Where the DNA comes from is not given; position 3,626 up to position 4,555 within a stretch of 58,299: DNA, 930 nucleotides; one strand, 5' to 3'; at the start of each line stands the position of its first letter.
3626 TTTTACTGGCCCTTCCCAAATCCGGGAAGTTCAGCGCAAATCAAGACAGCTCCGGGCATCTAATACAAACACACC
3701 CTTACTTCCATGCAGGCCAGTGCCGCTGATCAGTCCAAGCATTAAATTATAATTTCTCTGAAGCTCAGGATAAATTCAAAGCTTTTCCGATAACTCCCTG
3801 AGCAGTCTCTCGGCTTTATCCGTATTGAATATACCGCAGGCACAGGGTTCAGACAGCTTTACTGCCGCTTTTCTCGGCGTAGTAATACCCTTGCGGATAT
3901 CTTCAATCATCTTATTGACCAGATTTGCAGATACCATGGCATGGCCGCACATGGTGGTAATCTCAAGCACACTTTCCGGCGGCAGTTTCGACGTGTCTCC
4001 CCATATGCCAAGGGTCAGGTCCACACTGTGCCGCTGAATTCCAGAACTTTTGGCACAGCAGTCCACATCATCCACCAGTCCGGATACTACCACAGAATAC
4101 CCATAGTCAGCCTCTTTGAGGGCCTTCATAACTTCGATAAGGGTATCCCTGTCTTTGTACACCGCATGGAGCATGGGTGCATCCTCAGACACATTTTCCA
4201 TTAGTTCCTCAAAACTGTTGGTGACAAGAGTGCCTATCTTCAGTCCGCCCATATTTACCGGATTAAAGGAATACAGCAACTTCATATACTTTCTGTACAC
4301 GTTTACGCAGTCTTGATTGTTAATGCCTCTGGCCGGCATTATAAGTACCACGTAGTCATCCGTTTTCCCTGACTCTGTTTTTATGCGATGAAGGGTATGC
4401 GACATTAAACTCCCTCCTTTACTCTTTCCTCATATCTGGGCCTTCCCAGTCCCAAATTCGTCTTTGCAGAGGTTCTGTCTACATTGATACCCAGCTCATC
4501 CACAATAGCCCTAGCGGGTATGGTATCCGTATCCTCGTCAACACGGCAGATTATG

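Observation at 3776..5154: Unassigned, translationally coupled two-gene Fe-S module (copy 1): ferredoxin-domain protein + MSHTLHR Cys/His protein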

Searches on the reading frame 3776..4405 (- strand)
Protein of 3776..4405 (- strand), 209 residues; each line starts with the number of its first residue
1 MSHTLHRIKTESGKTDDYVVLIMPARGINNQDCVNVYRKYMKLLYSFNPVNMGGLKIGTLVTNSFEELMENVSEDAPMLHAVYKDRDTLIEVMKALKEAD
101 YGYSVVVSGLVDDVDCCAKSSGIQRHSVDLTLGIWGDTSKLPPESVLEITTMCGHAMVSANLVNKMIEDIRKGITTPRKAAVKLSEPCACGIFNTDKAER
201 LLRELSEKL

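Call 3: search_protein_families(library=pfam, proteins=[window:3776-4405:-], max_evalue=1)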
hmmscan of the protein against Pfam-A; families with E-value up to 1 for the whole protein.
window:3776-4405:- (209 aa): 1 family
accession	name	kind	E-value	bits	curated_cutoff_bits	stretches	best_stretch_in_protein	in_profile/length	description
PF20688.2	GREB1_2nd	-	0.072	12.7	25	1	3-40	236-273/310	GREB1, second domain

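Call 4: search_protein_families(library=ncbifam, proteins=[window:3776-4405:-], max_evalue=1)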
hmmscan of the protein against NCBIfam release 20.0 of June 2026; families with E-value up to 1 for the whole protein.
window:3776-4405:- (209 aa): 1 family
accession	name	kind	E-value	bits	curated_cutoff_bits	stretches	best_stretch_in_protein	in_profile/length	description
NF011439.0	PRK14868.1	equivalog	0.13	10.3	1310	1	61-100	458-497/795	DNA topoisomerase VI subunit B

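Call 6: find_homologous_proteins(query=window:3776-4405:-)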
Query window:3776-4405:- (209 aa): 1569 proteins with E <= 0.001 among 1690 candidates; the best 120 are listed.
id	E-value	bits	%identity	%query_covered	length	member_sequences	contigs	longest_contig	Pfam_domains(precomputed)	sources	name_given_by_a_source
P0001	3.7e-126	437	92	100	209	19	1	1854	-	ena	-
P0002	2.3e-125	434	92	100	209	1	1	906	-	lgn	-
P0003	4.9e-125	433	91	100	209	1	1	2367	-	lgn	-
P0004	3.1e-124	430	91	100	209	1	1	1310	-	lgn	-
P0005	5.6e-121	420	89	100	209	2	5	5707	-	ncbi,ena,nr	ncbi:MAG: hypothetical protein IKT30_02475 [Bacteroidaceae bacterium]|nr:hypothetical protein [Bacte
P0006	8.2e-120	416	87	100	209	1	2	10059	-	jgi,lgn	-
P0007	1.5e-119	415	86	100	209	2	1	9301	-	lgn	-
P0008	4.4e-117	407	85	100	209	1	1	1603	-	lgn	-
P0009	7.8e-115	400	83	100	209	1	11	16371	-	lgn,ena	-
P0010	2.7e-114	398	84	100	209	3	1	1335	-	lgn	-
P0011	3.0e-114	398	83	100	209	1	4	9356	-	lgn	-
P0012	4.0e-114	397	85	100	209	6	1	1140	-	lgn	-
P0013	1.1e-113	396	83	100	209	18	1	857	-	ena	-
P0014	2.8e-112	391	82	100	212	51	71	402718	-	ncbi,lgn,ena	-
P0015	5.3e-111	387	81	100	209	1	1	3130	-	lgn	-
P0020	2.0e-107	375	78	100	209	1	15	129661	-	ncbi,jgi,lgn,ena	jgi:hypothetical protein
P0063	1.2e-68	249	55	99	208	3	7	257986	-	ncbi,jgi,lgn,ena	jgi:hypothetical protein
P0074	3.8e-59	218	49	98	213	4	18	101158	-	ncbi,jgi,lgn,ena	-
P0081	5.5e-55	204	45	98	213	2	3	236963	-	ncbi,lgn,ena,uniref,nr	ncbi:conserved hypothetical protein [Thermosinus carboxydivorans Nor1]|uniref:Uncharacterized protei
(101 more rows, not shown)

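Call 7: search_solved_structures(query=window:3776-4405:-, max_evalue=10)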
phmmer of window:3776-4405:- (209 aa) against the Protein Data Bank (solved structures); distinct sequences matched with E-value up to 10: 2.
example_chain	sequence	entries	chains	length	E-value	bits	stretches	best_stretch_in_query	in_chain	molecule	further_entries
6zu5_LMM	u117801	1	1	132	0.41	13.7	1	78-128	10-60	eL40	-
2ja1_A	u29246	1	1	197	0.45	13.5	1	37-113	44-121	THYMIDINE KINASE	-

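Call 14: find_related_loci(query=A1, collection=genome_contigs, flank=10000)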
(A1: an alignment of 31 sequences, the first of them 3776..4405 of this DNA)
Query A1 (209 aa) in genome_contigs; peptide patterns used: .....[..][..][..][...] (x = any residue, [..] = any of these).
600 stretches matched a pattern (row limit reached: there are more); 566 encode a relative of the query (tblastn E <= 1e-3); the best 80 are kept; 80 distinct loci.
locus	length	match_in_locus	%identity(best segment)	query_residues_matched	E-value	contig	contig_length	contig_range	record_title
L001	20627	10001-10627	83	1-209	2e-120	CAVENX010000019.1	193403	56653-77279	bacterium isolate G02617-L1_cleanbin_000001 genome assembly, contig: Spades_G02617-L1_contig_4, whole genome shotgun seq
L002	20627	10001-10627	69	1-209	1e-101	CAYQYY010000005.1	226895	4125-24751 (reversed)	MAG TPA_asm: uncultured Clostridia bacterium isolate binchicken_co104_62 genome assembly, contig: NODE_39_length_226895_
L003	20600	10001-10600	67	1-200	2e-94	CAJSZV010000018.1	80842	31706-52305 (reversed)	Clostridiaceae bacterium isolate A68_60.CX.DSS genome assembly, contig: MGBC000080.18, whole genome shotgun sequence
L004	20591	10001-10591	69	1-197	1e-93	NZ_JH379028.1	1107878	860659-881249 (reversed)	Hungatella hathewayi WAL-18680 supercont1.2, whole genome shotgun sequence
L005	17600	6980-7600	47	1-208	7e-62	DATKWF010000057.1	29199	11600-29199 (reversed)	MAG TPA_asm: Dehalococcoidales bacterium isolate SMAG_U14155 k141_811627, whole genome shotgun sequence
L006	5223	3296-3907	45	1-205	2e-61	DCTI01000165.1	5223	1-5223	MAG TPA_asm: Negativicutes bacterium UBA1444 UBA1444_contig_59205, whole genome shotgun sequence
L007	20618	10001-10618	44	1-207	2e-60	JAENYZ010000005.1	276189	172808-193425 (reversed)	MAG: Anaerolineaceae bacterium isolate BL5_bin.11 BL5_bin11_NODE_17_length_276189_cov_53.162327, whole genome shotgun se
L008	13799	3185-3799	44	1-205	8e-60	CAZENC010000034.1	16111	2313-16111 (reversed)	MAG TPA_asm: uncultured Desulfobacteraceae bacterium isolate binchicken_co129_8 genome assembly, contig: NODE_10730_leng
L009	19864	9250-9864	45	1-208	1e-59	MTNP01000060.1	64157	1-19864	MAG: Dehalococcoides sp. JdFR-54 JGI24020J35080_1000188, whole genome shotgun sequence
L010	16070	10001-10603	49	1-202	2e-59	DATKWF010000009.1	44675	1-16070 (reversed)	MAG TPA_asm: Dehalococcoidales bacterium isolate SMAG_U14155 k141_2414863, whole genome shotgun sequence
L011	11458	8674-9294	43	1-208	2e-59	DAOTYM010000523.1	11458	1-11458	MAG TPA_asm: Anaerolineae bacterium isolate H25_343 k127_1052443, whole genome shotgun sequence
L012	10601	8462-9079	45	1-206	7e-59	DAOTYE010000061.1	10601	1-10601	MAG TPA_asm: Dehalococcoidales bacterium isolate H23_307 k115_927544, whole genome shotgun sequence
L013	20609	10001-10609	44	1-206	5e-59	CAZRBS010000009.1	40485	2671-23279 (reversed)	MAG TPA_asm: uncultured Dehalococcoidaceae bacterium isolate SRP141376_co1_241 genome assembly, contig: NODE_2315_length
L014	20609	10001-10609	43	1-204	6e-59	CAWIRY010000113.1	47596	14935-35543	MAG: uncultured delta proteobacterium isolate MFD03323.bin.1.124 genome assembly, contig: contig_35999, whole genome sho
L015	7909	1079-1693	42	1-208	9e-59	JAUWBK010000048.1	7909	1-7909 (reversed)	MAG: Dehalococcoidia bacterium isolate CSMAG_1318 CSMAG_1318_k141_2036233_length_7909_cov_20.1594, whole genome shotgun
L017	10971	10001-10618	41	1-207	3e-57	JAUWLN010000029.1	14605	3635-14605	MAG: Dehalococcoidia bacterium isolate CSMAG_2373 CSMAG_2373_k141_1678907_length_14605_cov_7.0000, whole genome shotgun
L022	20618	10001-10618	42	1-207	4e-56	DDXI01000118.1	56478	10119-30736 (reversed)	MAG TPA_asm: Peptococcaceae bacterium UBA2264 UBA2264_contig_14220, whole genome shotgun sequence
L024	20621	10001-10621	46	1-206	3e-56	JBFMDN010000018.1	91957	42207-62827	MAG: Thermodesulfobacteriota bacterium isolate MAG220 MAG220_18, whole genome shotgun sequence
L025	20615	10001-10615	42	1-206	1e-55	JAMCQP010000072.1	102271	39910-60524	MAG: Bacillota bacterium isolate FK_Sedi_A_Bin.38 NODE_265_length_102271_cov_4.60546, whole genome shotgun sequence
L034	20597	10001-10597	42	1-202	3e-54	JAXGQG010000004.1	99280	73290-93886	MAG: Dehalococcoidia bacterium isolate AnMBR.bin320 bin320_4, whole genome shotgun sequence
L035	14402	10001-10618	43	1-207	2e-54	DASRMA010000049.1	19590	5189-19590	MAG TPA_asm: Desulfosporosinus sp. isolate SMAG_U10203 k141_152075, whole genome shotgun sequence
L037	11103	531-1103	43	1-194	9e-54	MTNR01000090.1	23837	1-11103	MAG: Dehalococcoides sp. JdFR-56 JGI24020J35080_1000650, whole genome shotgun sequence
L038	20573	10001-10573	40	1-194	3e-53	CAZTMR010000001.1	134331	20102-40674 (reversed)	MAG TPA_asm: uncultured Dehalococcoidaceae bacterium isolate SRP141376_co1_379 genome assembly, contig: NODE_277_length_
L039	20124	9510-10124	40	1-206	2e-53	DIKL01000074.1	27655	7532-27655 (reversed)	MAG TPA_asm: Syntrophaceae bacterium UBA5619 UBA5619_contig_37759, whole genome shotgun sequence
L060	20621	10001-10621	41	1-208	2e-51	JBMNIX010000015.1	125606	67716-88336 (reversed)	MAG: bacterium isolate SBF912LR0HQ0175 contig_61636, whole genome shotgun sequence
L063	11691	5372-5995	39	1-208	5e-52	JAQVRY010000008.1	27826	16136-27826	MAG: Tissierellia bacterium isolate STF1_261 NODE_3766_length_27826_cov_41.036319_Sandtown_F1, whole genome shotgun sequ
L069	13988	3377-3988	41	1-204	4e-51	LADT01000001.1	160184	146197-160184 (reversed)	MAG: Clostridiaceae bacterium BRH_c20a BRHa_1002414, whole genome shotgun sequence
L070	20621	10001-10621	39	1-208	9e-51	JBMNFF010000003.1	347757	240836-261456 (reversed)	MAG: Bacillota bacterium isolate SBF912LR0HQ0014 contig_13758, whole genome shotgun sequence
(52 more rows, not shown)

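Call 16: predict_structure(alignment_id=A1)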
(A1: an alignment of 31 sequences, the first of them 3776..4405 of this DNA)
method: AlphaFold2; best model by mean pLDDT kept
length: 209 residues; sequences in the alignment: 31
mean_pLDDT: 91.7   pTM: 0.87
mean pLDDT of the five models: 91.7, 91.0, 89.7, 88.9, 88.2
residues with pLDDT >= 90: 161; 70-90: 41; 50-70: 4; < 50: 3
segments of 3 or more residues with pLDDT < 50: 1-3
pLDDT, mean of each block of 10 residues (from residue 1): 62 82 91 95 98 96 97 94 96 97 92 93 91 84 92 90 98 98 95 95 90
secondary structure, 60 per line:
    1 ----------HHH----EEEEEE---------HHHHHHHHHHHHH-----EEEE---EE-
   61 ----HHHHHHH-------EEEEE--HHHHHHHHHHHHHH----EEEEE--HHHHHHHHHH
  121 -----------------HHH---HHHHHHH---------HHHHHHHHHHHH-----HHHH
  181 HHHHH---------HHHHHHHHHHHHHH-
elements in order: E18-23 H33-45 E51-54 H65-71 E79-83 H86-99 E104-108 H111-120 H144-150 H160-171 H177-185 H195-208

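Call 20: fold_search(model_id=the predicted structure, library=pdb)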
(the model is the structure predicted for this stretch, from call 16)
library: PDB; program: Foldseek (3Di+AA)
matches with E <= 10: 941; with E <= 0.001: 0
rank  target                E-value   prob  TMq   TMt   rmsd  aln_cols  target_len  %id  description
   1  4wd9_B                2.1e-02  0.33  0.23  0.07  15.2       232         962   10  Crystal structure of tRNA-dependent lantibiotic dehydratase NisB in complex with NisA leader peptide (released 2014-10-29)
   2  9rfu_D                2.3e-02  0.38  0.24  0.09  18.8       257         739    9  M.tuberculosis MmpS5L5-acpM complex (released 2025-08-13)
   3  9gi0_B                2.7e-02  0.63  0.29  0.10  17.4       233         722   11  Truncated MmpL4 in detergent (released 2025-02-19)
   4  1f3v_A                3.7e-02  0.84  0.26  0.32   8.8       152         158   12  Crystal structure of the complex between the N-terminal domain of TRADD and the TRAF domain of TRAF2 (released 2000-09-06)
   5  9syj_C                3.7e-02  0.47  0.27  0.10  18.8       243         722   10  Asymmetric hexameric MmpS4-MmpL4 complex from Mycobacterium tuberculosis with "short" coiled-coil domain (released 2026-01-28)
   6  1naq_C                5.5e-02  0.60  0.22  0.37  11.0       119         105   14  Crystal structure of CUTA1 from E.coli at 1.7 A resolution (released 2003-11-25)
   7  3bh6_B                5.8e-02  0.75  0.26  0.18  11.6       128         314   11  Crystal structure of the RP2-Arl3 complex bound to GppNHp (released 2008-03-25)
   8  9b46                  6.5e-02  0.38  0.26  0.10  16.6       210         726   11  Mycolicibacterium smegmatis MmpL5 structure (released 2024-10-02)
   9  2xlj_A                8.1e-02  0.66  0.24  0.27   6.8       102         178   13  Crystal structure of the Csy4-crRNA complex, hexagonal form (released 2010-09-22)
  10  4zos_C                8.5e-02  0.72  0.25  0.44   7.2       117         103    9  2.20 Angstrom resolution crystal structure of protein YE0340 of unidentified function from Yersinia enterocolitica sub (released 2015-06-17)
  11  9qup_A                9.0e-02  0.89  0.28  0.33   8.0       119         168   11  Tb(III)-bound de novo protein scaffold TFD-EE MPNN (released 2025-11-19)
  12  1ris                  9.0e-02  0.82  0.26  0.48   9.2       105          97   13  CRYSTAL STRUCTURE OF THE RIBOSOMAL PROTEIN S6 FROM THERMUS THERMOPHILUS (released 1994-09-30)
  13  6fxd_A                9.0e-02  0.69  0.29  0.42   8.1       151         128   14  Crystal structure of MupZ from Pseudomonas fluorescens (released 2019-03-06)
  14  6m7y_A                9.0e-02  0.18  0.22  0.08  13.3       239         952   10  Dehydratase, NisB, bound to a non-eliminable substrate analog (released 2019-08-14)
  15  7ane_b                1.0e-01  0.69  0.25  0.32  11.3       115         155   10  Leishmania Major mitochondrial ribosome (released 2021-06-23)
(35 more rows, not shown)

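Call 34: search_protein_families(library=pfam, proteins=[L063:7473-8984:+, L060:11994-13001:+, L011:9368-11236:+, L034:10629-11636:-, L006:3859-4446:+, L015:3463-4728:+, L035:7738-9225:+, L069:1550-2614:+, L022:10660-11904:+, L003:7937-9226:+], max_evalue=0.00001)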
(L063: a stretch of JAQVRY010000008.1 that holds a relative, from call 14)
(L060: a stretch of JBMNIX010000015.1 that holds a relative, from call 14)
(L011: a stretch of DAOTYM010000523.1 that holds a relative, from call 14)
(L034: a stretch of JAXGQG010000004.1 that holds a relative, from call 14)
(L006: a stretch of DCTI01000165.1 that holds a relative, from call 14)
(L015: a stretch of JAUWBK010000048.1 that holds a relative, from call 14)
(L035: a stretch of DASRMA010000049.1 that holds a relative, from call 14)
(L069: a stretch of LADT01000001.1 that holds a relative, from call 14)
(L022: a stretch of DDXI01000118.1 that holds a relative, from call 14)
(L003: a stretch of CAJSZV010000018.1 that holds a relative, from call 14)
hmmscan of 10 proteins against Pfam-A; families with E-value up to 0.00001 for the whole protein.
L063:7473-8984:+ (503 aa): 1 family
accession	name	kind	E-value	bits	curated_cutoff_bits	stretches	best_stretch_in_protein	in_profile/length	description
PF01970.21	TctA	-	7.8e-156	519.4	28.9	1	21-440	1-423/423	Tripartite tricarboxylate transporter TctA family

L060:11994-13001:+ (335 aa): 1 family
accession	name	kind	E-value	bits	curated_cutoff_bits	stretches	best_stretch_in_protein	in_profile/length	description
PF03401.19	TctC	-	2.6e-37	129.3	27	1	65-327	3-268/274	Tripartite tricarboxylate transporter family receptor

L011:9368-11236:+ (622 aa): 2 families
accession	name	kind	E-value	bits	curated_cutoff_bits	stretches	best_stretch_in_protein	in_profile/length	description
PF01314.23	AFOR_C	-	5.5e-87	292.8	27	1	239-610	18-385/385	Aldehyde ferredoxin oxidoreductase, domains 2 & 3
PF02730.20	AFOR_N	-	4.5e-61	206.5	29.8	1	11-210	2-197/199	Aldehyde ferredoxin oxidoreductase, N-terminal domain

L034:10629-11636:- (335 aa): 1 family
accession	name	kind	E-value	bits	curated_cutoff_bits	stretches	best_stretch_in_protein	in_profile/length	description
PF04166.17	PdxA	-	9.1e-85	284.9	27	1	34-321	4-285/286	Pyridoxal phosphate biosynthetic protein PdxA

L006:3859-4446:+ (195 aa): 10 families
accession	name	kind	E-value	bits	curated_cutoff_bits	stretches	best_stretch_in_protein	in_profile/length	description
PF13247.11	Fer4_11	-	8.4e-19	68.1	26.2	1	89-175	6-97/100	4Fe-4S dicluster domain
PF12837.12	Fer4_6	-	2.5e-16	59.2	25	1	118-141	1-24/24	4Fe-4S binding domain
PF12838.12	Fer4_7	-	7.6e-15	55.6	27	1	92-140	1-52/52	4Fe-4S dicluster domain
PF00037.32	Fer4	-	5.9e-12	45.3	21.1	0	120-141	2-23/24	4Fe-4S binding domain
PF13237.11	Fer4_10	-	1e-11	45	25.5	0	92-137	8-53/53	4Fe-4S dicluster domain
PF12797.12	Fer4_2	-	1.3e-10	40.9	24.5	0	36-55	2-21/22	4Fe-4S binding domain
PF13187.11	Fer4_9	-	1.4e-09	38.3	27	0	92-141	1-52/52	4Fe-4S dicluster domain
PF14697.11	Fer4_21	-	1.9e-07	31.5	35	0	92-141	7-57/59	4Fe-4S dicluster domain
PF13484.11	Fer4_16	-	1.1e-06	29.8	30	0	92-113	1-20/66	4Fe-4S double cluster binding domain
PF12800.12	Fer4_4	-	6e-06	26.6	24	0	124-139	2-17/17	4Fe-4S binding domain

L015:3463-4728:+ (421 aa): 2 families
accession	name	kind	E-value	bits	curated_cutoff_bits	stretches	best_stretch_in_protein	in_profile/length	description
PF09861.14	Lar_N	-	2.6e-60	203.6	23.3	1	17-210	8-204/204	Lactate racemase N-terminal domain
PF21113.2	LarA_C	-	1.9e-34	119.2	25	1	273-412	4-147/152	Lactate racemase C-terminal domain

L035:7738-9225:+ (495 aa): 1 family
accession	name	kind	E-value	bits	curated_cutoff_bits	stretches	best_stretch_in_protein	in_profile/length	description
PF03063.25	Prismane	-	4e-10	39.4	27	0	294-422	317-435/513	Prismane/CO dehydrogenase family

L069:1550-2614:+ (354 aa): 1 family
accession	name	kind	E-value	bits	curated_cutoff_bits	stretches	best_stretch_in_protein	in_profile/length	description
PF02615.19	Ldh_2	-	6e-119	397.5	38.8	1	8-337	2-331/333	Malate/L-lactate dehydrogenase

L022:10660-11904:+ (414 aa): 6 families
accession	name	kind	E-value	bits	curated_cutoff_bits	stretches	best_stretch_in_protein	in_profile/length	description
PF07992.20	Pyr_redox_2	-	6e-55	187.2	26.1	1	2-303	2-291/291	Pyridine nucleotide-disulphide oxidoreductase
PF00070.33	Pyr_redox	-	1.3e-14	54.8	22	1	149-228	1-80/82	Pyridine nucleotide-disulphide oxidoreductase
PF01266.30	DAO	-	5.6e-09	36.4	27.9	0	150-180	2-32/353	FAD dependent oxidoreductase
PF13738.12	Pyr_redox_3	-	2.3e-08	34.1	30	0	203-277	226-305/305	Pyridine nucleotide-disulphide oxidoreductase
PF03486.20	HI0933_like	-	5.5e-06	26.4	50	0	149-181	2-34/244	HI0933-like protein Rossmann domain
PF13454.12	NAD_binding_9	-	9.3e-06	26.1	21.8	0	188-243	100-154/155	FAD-NAD(P)-binding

L003:7937-9226:+ (429 aa): 1 family
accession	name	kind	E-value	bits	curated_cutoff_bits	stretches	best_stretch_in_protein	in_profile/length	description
PF03390.20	2HCT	-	3.7e-123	411.6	26.2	1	8-423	6-415/415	2-hydroxycarboxylate transporter family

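Call 35: search_protein_families(library=pfam, proteins=[L002:7905-9206:+, L004:14629-15549:+, L037:8440-9852:+, L038:13735-14631:+, L015:4963-6672:+, L017:8440-9147:+, L039:2278-3447:+, L024:15132-16319:+, L035:4150-5424:+, L022:18115-19299:+], max_evalue=0.00001)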
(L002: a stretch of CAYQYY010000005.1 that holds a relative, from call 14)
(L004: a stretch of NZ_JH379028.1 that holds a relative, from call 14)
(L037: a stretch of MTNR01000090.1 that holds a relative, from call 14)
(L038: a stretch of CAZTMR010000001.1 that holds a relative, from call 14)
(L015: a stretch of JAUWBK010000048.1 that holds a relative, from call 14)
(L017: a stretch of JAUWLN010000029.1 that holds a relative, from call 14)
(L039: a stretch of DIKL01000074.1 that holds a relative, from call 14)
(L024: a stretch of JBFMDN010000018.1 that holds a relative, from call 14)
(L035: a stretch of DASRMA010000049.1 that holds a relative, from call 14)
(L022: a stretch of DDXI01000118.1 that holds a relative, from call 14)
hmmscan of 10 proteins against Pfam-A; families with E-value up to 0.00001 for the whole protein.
L002:7905-9206:+ (433 aa): 2 families
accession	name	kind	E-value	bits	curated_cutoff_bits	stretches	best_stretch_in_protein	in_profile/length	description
PF03600.22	CitMHS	-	1.6e-24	87.1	31.9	1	14-364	2-333/336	Citrate transporter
PF07158.17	MatC_N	-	1.1e-18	68.1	23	1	3-145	5-148/149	Dicarboxylate carrier protein MatC N-terminus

L004:14629-15549:+ (306 aa): 1 family
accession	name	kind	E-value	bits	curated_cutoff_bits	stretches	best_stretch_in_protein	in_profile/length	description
PF01515.24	PTA_PTB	-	2.6e-45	155.6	24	1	84-292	109-316/319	Phosphate acetyl/butaryl transferase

L037:8440-9852:+ (470 aa): 2 families
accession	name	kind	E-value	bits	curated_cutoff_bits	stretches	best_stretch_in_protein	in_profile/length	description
PF02913.24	FAD-oxidase_C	-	3.8e-70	236.9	21.2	1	213-454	1-248/248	FAD linked oxidases, C-terminal domain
PF01565.28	FAD_binding_4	-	2.9e-46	157.1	26.4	1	39-177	1-138/139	FAD binding domain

L038:13735-14631:+ (298 aa): 1 family
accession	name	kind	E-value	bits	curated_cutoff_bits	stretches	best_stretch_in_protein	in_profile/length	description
PF01261.30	AP_endonuc_2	-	6.8e-17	62.4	31.1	1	44-259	24-221/249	Xylose isomerase-like TIM barrel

L015:4963-6672:+ (569 aa): 3 families
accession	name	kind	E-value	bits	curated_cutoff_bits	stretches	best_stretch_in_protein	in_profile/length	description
PF02775.26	TPP_enzyme_C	-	4.6e-43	147.1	21.9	1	389-538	2-151/151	Thiamine pyrophosphate enzyme, C-terminal TPP binding domain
PF00205.28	TPP_enzyme_M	-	1.8e-40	138.3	30.4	1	192-328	1-137/137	Thiamine pyrophosphate enzyme, central domain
PF02776.23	TPP_enzyme_N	-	1.3e-39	135.1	26.8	1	5-120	2-118/119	Thiamine pyrophosphate enzyme, N-terminal TPP binding domain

L017:8440-9147:+ (235 aa): 1 family
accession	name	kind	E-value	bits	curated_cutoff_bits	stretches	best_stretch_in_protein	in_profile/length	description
PF03737.21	RraA-like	-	2.1e-34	119.4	24.5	1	30-189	1-152/152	Aldolase/RraA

L039:2278-3447:+ (389 aa): 1 family
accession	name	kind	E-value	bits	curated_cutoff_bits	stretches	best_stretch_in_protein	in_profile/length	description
PF02515.22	CoA_transf_3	-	3.9e-125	418.2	23.3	1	4-366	1-366/366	CoA-transferase family III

L024:15132-16319:+ (395 aa): 2 families
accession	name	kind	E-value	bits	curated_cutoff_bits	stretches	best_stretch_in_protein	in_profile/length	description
PF01979.26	Amidohydro_1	-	1.5e-29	103.7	25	1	59-388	1-345/345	Amidohydrolase family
PF07969.17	Amidohydro_3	-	2.3e-12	47.6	29.7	1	232-388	307-471/472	Amidohydrolase family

L035:4150-5424:+ (424 aa): 4 families
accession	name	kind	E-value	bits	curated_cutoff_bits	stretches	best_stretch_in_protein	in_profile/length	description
PF02754.22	CCG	-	2.4e-36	124.1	20.6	2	313-397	1-84/85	Cysteine-rich domain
PF13183.11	Fer4_8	-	9.1e-14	52.2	27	1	12-81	1-68/68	4Fe-4S dicluster domain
PF13534.11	Fer4_17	-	3.7e-10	40.6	22.2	1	15-81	1-60/61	4Fe-4S dicluster domain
PF12838.12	Fer4_7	-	4.7e-06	27.4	27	1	15-81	1-52/52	4Fe-4S dicluster domain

L022:18115-19299:+ (394 aa): 3 families
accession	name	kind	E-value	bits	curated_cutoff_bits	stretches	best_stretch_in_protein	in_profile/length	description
PF00108.29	Thiolase_N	-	4.1e-68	230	26.4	1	4-256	1-259/260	Thiolase, N-terminal domain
PF02803.24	Thiolase_C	-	1.7e-37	128.2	27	1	265-393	2-122/123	Thiolase, C-terminal domain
PF00109.32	ketoacyl-synt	-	1.5e-10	41.6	20.8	1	63-122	149-206/252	Beta-ketoacyl synthase, N-terminal domain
